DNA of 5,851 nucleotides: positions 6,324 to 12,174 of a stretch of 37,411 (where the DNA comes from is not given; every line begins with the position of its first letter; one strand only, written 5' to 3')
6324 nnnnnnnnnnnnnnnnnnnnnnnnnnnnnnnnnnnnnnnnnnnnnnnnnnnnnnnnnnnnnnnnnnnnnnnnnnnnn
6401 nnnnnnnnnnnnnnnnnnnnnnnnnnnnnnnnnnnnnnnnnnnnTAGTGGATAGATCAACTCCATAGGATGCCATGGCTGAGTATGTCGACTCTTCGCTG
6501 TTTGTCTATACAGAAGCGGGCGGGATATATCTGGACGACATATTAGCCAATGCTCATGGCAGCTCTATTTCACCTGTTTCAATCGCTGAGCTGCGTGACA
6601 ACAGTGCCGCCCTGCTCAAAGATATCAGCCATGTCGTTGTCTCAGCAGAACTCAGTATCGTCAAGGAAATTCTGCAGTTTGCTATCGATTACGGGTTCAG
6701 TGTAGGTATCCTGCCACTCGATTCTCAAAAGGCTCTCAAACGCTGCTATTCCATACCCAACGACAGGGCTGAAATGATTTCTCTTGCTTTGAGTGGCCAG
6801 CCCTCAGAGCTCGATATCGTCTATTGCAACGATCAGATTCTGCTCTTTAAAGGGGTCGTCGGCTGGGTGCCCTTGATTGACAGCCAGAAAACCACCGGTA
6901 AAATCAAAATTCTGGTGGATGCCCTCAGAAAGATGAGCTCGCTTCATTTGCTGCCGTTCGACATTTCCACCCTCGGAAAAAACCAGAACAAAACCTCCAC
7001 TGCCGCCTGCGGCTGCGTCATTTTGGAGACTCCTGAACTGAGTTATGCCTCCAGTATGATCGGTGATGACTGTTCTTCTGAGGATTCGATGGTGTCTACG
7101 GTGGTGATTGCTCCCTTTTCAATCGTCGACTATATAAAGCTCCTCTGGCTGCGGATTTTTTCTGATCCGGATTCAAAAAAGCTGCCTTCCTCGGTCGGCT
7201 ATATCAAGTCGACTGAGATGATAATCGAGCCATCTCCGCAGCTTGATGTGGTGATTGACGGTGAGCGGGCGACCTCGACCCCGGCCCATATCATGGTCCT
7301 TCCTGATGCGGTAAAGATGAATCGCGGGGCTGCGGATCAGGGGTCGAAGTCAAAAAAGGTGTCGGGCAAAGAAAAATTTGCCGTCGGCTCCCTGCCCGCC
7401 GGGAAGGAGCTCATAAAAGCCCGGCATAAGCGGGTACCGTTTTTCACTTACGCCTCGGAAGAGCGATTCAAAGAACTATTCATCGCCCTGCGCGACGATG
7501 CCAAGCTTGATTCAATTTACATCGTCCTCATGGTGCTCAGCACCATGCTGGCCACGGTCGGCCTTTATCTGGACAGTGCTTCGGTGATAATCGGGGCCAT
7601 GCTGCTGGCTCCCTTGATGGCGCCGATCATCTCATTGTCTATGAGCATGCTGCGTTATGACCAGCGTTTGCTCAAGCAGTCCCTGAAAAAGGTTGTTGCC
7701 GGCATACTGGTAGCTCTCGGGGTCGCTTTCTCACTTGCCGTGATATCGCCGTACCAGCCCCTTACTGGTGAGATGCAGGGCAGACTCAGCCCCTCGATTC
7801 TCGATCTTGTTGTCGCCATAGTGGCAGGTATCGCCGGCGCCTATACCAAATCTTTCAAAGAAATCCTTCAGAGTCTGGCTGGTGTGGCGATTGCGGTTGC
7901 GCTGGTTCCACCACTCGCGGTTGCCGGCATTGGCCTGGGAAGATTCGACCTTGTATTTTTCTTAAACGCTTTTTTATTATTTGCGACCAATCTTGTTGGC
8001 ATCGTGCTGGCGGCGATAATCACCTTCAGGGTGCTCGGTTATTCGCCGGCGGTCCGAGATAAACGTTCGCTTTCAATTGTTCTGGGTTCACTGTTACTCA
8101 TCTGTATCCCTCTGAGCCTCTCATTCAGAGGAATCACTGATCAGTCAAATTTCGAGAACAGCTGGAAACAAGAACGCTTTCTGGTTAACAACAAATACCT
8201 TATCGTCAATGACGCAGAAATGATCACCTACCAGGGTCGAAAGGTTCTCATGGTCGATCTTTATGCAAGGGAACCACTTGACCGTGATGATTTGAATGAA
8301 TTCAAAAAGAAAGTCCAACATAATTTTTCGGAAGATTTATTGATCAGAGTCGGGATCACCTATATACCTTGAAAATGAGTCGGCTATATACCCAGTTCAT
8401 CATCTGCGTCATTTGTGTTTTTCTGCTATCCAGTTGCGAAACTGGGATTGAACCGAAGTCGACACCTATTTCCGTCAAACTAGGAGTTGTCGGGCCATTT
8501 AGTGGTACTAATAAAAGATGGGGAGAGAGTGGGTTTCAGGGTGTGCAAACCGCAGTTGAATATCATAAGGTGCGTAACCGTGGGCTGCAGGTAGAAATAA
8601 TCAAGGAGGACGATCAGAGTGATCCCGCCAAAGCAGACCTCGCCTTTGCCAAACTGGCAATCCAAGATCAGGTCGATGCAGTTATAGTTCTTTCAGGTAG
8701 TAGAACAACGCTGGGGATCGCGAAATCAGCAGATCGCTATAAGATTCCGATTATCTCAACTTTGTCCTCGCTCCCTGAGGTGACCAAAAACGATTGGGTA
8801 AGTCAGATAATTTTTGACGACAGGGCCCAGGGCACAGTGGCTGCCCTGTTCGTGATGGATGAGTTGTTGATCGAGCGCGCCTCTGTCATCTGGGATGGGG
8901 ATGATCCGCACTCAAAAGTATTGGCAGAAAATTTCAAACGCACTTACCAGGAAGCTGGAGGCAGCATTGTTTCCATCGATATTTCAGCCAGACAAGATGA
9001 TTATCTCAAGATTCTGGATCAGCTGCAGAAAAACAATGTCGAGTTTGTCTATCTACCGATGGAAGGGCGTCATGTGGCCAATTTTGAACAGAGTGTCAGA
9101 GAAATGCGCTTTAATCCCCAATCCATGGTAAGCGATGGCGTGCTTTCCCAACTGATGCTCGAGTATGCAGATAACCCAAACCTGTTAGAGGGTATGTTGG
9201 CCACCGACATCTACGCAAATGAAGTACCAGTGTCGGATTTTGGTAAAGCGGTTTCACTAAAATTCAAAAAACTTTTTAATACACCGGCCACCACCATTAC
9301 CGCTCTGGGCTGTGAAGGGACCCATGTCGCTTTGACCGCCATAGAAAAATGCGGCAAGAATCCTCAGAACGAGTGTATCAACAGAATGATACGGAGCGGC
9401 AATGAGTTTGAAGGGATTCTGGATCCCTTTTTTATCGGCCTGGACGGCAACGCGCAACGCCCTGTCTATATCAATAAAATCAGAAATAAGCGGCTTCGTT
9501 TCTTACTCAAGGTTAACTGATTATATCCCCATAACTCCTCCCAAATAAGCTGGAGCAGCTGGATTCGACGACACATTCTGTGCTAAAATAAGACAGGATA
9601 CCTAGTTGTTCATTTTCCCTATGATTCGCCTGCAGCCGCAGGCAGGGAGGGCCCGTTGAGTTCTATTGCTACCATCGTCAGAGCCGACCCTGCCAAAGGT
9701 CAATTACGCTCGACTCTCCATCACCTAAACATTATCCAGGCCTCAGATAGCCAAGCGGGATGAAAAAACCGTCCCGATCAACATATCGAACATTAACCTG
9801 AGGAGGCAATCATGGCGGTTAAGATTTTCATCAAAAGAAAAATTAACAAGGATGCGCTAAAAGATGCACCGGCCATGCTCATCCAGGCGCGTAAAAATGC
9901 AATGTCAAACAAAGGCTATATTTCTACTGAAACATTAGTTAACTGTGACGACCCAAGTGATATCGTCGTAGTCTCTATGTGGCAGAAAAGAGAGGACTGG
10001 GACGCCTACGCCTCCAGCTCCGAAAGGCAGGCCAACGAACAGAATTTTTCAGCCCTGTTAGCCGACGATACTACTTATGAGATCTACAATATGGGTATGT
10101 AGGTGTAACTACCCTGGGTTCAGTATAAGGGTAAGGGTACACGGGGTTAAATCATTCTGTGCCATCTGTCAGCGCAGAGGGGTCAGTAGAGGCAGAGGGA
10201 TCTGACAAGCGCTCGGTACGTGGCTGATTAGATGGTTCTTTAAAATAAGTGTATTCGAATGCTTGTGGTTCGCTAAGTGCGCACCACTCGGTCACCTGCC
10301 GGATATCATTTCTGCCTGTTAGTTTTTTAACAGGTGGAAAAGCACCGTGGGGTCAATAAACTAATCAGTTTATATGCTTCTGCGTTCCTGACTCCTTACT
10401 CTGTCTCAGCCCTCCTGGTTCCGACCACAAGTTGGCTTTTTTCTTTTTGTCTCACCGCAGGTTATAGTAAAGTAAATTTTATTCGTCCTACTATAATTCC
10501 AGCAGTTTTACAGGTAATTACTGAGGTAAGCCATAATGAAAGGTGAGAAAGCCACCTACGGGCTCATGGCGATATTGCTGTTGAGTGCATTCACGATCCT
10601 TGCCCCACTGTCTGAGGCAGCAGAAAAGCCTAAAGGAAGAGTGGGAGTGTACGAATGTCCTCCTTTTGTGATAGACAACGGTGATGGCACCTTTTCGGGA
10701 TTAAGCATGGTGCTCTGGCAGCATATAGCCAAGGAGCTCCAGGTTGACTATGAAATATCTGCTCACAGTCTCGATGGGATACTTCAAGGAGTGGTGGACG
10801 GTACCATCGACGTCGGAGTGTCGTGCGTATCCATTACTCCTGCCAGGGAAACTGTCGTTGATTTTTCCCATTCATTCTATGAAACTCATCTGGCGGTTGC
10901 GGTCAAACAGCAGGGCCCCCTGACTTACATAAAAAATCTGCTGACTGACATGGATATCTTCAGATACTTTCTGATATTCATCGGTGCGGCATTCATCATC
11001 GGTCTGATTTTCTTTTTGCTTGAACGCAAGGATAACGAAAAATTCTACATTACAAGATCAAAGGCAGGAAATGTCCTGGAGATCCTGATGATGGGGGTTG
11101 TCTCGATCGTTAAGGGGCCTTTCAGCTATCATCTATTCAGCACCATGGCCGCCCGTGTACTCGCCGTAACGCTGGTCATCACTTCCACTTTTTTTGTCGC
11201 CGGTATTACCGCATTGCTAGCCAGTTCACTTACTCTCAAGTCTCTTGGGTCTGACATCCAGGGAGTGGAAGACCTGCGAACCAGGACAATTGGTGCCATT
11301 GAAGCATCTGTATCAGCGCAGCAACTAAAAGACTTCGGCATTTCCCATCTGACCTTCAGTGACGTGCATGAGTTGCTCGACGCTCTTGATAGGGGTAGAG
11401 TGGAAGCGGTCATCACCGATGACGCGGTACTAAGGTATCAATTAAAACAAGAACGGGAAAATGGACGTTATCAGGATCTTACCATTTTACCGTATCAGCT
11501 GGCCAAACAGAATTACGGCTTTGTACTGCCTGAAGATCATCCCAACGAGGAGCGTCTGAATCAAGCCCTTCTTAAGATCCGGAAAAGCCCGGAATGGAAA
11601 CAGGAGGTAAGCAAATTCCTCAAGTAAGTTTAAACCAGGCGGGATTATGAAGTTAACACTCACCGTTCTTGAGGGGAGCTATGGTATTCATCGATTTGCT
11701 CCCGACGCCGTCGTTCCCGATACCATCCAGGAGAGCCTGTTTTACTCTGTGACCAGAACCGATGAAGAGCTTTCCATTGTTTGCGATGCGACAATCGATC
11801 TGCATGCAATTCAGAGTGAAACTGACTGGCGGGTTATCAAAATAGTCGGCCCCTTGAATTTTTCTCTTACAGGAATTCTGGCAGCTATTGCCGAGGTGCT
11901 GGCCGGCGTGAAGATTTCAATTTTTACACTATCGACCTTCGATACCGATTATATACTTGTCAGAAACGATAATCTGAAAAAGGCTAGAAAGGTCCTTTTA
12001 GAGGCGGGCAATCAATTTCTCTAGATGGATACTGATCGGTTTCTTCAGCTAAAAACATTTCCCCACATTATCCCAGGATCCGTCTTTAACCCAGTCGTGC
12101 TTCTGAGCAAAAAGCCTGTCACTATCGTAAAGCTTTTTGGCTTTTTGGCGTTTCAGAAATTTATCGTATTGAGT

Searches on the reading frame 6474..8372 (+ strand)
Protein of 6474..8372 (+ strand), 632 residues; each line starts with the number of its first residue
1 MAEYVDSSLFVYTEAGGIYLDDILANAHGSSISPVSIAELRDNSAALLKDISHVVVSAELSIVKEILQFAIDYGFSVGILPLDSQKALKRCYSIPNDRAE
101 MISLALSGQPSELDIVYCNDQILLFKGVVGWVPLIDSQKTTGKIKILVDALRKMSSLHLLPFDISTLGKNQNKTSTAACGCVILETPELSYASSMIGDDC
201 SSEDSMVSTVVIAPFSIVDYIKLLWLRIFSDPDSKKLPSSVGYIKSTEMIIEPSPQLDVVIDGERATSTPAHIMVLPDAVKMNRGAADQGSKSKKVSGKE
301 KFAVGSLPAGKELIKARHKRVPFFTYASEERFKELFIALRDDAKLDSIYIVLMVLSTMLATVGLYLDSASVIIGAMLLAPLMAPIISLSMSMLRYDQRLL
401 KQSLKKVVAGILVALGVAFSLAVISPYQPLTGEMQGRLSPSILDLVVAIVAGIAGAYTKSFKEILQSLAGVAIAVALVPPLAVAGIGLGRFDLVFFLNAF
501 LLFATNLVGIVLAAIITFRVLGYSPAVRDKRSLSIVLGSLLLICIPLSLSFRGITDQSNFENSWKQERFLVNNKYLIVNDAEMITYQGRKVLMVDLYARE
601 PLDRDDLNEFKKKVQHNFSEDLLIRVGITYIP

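Call 38: search_protein_families(library=pfam, proteins=[window:6474-8372:+], max_evalue=0.0001)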
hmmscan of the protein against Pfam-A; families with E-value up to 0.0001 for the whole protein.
window:6474-8372:+ (632 aa): 1 family
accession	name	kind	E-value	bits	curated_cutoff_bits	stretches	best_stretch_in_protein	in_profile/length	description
PF04087.19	DUF389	-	4.9e-38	130.7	23.9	1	376-512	1-137/137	Domain of unknown function (DUF389)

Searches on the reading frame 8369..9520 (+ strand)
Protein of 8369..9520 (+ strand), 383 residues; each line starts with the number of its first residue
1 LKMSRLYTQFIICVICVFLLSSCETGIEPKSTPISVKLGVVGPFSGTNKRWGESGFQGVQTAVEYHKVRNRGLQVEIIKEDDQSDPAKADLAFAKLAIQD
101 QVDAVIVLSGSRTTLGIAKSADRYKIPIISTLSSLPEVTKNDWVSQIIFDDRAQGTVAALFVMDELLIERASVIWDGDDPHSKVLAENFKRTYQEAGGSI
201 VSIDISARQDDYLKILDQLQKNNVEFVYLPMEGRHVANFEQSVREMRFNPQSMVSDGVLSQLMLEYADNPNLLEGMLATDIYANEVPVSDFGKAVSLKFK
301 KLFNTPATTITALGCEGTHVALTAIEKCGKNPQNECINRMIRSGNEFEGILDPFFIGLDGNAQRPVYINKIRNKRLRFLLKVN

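Call 38: search_protein_families(library=pfam, proteins=[window:8369-9520:+], max_evalue=0.0001)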
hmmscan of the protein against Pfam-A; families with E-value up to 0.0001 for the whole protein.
window:8369-9520:+ (383 aa): 2 families
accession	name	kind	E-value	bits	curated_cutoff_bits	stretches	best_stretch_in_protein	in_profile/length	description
PF13458.12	Peripla_BP_6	-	2.7e-40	139.6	31.7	1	35-372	1-339/343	Periplasmic binding protein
PF01094.35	ANF_receptor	-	1e-09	38.4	25.4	1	61-279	8-239/353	Receptor family ligand binding region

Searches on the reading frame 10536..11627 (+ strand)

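Call 38: search_protein_families(library=pfam, proteins=[window:10536-11627:+], max_evalue=0.0001)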
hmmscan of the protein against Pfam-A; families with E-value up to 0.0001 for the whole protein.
window:10536-11627:+ (363 aa): 3 families
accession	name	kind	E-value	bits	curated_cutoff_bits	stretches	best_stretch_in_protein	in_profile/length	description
PF00497.25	SBP_bac_3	-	4.9e-20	72.1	26.4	1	36-362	3-130/132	Bacterial extracellular solute-binding proteins, family 3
PF10613.14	Lig_chan-Glu_bd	-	3.1e-09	37.4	30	1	42-125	11-113/115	Ligated ion channel L-glutamate- and glycine-binding site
PF00060.32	Lig_chan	-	1.2e-08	35.4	30.8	1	147-261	7-123/146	Ligand-gated ion channel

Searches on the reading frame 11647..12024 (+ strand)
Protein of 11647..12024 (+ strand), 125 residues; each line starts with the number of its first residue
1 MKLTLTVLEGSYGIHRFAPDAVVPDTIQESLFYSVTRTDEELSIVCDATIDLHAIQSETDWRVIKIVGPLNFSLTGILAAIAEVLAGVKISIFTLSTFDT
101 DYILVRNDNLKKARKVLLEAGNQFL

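Call 40: search_protein_families(library=pfam, proteins=[window:11647-12024:+], max_evalue=0.0001)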
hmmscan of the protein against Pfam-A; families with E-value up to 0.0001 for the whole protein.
window:11647-12024:+ (125 aa): 2 families
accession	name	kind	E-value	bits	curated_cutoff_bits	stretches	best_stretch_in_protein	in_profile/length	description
PF13840.12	ACT_7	-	5.6e-20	71.4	27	1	57-117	2-63/65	ACT domain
PF21631.3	A9CJY8-like_N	-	1.7e-12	47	27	1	10-47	1-38/45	A9CJY8-like, N-terminal domain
